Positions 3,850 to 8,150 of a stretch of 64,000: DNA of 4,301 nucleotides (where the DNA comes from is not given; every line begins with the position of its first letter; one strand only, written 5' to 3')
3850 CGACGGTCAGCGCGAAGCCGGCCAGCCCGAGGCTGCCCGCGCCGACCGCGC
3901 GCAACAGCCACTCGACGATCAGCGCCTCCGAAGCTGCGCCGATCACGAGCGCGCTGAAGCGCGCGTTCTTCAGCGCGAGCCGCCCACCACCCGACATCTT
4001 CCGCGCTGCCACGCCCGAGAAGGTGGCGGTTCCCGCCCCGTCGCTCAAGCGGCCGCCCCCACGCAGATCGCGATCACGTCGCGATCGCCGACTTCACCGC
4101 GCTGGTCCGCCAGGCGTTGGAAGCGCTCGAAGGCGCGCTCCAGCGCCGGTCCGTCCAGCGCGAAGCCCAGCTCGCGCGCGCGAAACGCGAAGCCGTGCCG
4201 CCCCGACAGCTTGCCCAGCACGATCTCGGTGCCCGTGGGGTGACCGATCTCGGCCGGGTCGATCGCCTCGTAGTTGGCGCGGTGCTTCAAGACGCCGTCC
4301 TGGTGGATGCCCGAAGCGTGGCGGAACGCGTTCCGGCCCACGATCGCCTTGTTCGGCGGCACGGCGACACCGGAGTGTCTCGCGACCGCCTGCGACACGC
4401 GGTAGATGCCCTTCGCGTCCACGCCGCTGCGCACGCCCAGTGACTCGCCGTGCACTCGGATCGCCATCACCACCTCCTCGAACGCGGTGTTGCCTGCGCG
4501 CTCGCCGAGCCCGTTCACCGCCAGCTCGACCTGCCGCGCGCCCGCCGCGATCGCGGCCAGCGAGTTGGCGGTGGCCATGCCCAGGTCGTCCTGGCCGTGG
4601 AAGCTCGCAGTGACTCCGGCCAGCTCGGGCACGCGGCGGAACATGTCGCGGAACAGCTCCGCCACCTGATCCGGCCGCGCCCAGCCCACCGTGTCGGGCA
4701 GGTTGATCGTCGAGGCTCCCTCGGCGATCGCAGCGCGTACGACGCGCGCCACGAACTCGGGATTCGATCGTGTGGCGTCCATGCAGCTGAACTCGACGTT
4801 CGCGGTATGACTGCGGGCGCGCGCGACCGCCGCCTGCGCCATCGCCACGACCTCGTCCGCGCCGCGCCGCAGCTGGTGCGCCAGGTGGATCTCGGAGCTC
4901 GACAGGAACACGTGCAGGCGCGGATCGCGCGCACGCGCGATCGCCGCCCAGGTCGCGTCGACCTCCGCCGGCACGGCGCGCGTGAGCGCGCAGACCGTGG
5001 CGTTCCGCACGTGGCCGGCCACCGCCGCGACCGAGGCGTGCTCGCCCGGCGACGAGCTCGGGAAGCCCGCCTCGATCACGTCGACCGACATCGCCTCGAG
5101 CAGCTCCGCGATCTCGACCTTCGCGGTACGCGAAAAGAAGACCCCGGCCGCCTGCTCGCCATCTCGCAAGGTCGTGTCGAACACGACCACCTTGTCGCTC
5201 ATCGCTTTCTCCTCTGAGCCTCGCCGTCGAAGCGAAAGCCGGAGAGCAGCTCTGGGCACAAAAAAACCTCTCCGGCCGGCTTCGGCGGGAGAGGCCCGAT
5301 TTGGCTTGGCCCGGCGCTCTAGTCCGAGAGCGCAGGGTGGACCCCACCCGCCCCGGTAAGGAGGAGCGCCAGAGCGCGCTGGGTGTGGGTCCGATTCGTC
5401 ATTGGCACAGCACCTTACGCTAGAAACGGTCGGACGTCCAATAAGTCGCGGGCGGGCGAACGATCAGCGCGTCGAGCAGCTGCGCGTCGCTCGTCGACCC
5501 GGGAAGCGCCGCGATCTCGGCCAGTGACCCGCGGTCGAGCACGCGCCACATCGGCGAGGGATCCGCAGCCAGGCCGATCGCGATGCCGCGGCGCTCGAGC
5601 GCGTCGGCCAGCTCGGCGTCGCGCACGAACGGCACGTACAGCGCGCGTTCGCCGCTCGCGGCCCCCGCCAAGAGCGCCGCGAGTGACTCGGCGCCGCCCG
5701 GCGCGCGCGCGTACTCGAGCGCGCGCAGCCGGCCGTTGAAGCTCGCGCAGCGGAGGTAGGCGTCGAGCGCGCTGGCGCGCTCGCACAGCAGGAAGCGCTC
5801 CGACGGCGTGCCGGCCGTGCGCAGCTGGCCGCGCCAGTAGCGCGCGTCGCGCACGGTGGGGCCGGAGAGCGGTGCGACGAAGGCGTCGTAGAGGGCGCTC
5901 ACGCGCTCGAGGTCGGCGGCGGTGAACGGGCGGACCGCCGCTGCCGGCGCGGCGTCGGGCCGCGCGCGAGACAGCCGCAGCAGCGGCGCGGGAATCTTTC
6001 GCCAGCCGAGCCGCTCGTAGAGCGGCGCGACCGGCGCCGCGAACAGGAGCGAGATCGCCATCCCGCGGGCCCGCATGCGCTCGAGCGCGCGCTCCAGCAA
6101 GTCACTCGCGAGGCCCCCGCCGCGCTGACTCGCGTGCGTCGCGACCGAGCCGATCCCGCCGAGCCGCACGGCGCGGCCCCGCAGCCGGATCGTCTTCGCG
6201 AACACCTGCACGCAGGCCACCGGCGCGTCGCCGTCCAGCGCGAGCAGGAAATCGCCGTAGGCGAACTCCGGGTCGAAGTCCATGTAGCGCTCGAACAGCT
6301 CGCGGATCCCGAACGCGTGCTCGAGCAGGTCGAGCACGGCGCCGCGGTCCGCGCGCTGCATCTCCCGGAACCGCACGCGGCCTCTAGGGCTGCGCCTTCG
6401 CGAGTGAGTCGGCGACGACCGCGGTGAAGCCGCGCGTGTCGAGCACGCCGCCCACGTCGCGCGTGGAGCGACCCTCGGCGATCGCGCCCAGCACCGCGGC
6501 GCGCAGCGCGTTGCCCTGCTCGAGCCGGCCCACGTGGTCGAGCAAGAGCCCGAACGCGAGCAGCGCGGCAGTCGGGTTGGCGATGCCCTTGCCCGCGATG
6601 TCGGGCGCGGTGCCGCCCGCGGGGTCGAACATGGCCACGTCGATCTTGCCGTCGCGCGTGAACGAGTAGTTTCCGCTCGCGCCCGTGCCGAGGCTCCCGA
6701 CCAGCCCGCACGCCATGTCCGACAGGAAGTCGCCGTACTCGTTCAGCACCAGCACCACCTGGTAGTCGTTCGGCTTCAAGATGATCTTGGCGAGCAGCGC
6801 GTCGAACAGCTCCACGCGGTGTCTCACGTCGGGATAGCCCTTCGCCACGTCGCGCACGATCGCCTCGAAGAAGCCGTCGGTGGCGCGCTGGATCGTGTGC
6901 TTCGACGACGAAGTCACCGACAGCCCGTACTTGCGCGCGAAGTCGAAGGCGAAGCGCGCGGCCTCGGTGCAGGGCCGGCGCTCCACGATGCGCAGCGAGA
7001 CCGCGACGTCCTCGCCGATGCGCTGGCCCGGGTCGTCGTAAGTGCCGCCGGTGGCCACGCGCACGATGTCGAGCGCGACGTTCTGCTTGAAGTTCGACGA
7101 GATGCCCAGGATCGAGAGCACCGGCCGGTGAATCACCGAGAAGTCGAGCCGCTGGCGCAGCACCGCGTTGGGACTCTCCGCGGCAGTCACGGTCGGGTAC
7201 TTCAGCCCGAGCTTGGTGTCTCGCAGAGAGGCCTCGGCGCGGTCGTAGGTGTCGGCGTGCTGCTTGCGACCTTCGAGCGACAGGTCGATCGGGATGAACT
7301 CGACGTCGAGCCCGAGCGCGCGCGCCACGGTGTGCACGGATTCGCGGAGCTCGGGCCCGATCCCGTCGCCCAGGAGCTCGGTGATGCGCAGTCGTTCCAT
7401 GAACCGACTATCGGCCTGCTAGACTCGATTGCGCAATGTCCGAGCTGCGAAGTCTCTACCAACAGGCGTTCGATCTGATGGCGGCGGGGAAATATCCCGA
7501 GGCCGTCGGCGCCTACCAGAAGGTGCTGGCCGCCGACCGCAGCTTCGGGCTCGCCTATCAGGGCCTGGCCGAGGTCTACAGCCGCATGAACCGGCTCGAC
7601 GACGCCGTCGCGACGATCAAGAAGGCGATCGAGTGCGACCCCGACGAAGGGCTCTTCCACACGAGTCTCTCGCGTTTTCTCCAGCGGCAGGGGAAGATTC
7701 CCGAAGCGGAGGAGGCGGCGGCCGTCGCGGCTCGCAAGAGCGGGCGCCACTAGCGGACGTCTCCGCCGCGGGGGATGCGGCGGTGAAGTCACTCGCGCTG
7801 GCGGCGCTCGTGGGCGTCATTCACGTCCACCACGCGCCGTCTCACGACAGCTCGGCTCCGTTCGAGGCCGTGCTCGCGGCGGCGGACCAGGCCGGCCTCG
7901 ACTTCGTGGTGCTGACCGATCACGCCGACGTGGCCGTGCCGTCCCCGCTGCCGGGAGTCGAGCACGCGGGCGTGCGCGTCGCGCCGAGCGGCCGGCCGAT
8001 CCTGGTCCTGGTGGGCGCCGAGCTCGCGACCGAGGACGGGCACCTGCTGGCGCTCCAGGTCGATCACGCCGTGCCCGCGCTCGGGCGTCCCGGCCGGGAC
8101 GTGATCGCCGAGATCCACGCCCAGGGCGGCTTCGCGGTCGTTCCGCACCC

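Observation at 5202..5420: Candidate leucine-type attenuator upstream of the leuA-like gene: Leu-rich leader ORF plus terminator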

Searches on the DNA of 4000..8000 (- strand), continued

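Call 59: search_rna_families(sources=[L128, L007, L103, L003, L167], threshold=evalue, max_evalue=1)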
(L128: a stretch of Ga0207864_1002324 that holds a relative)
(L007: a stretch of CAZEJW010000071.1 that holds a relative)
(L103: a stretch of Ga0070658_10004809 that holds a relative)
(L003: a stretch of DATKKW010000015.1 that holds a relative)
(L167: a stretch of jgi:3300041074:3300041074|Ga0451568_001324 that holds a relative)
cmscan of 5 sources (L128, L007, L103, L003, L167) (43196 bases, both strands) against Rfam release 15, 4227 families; matches with E-value up to 1: 10.
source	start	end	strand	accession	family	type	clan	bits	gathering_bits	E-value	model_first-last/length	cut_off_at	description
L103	4209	4285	-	RF03205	mir-1898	Gene; miRNA;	-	35.3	78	0.0051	1-61/61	no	mir-1898 microRNA precursor family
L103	4203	4291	-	RF00695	MIR398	Gene; miRNA;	-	30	55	0.0075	1-109/109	no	MIR398 microRNA precursor family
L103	4155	4336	-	RF02409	snoR125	Gene; snRNA; snoRNA; CD-box;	-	28.2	100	0.013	1-200/200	no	Small nucleolar RNA snoR125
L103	4213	4281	-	RF03457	MIR173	Gene; miRNA;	-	27.2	70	0.19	1-102/102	no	MIR173 microRNA precursor family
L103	4217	4276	-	RF03725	mir-7094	Gene; miRNA;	-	26.5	90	0.18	1-60/60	no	mir-7094 microRNA precursor family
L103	4205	4289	+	RF00695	MIR398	Gene; miRNA;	-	26.3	55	0.081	1-109/109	no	MIR398 microRNA precursor family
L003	7307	7367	-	RF01200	SNORD125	Gene; snRNA; snoRNA; CD-box;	CL00067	26.3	56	0.69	1-97/97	no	Small nucleolar RNA SNORD125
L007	5767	5830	-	RF00506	Thr_leader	Cis-reg; leader;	-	26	55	0.82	1-118/118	no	Threonine operon leader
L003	7833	7872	-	RF02803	PyrR205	Gene; snRNA; snoRNA; HACA-box;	-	25.2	35.6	0.25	1-61/61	no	Pyrobaculum sRNA 205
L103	1702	1767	+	RF01121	sR38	Gene; snRNA; snoRNA; CD-box;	-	21.1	50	0.88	1-59/59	no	Small nucleolar RNA sR38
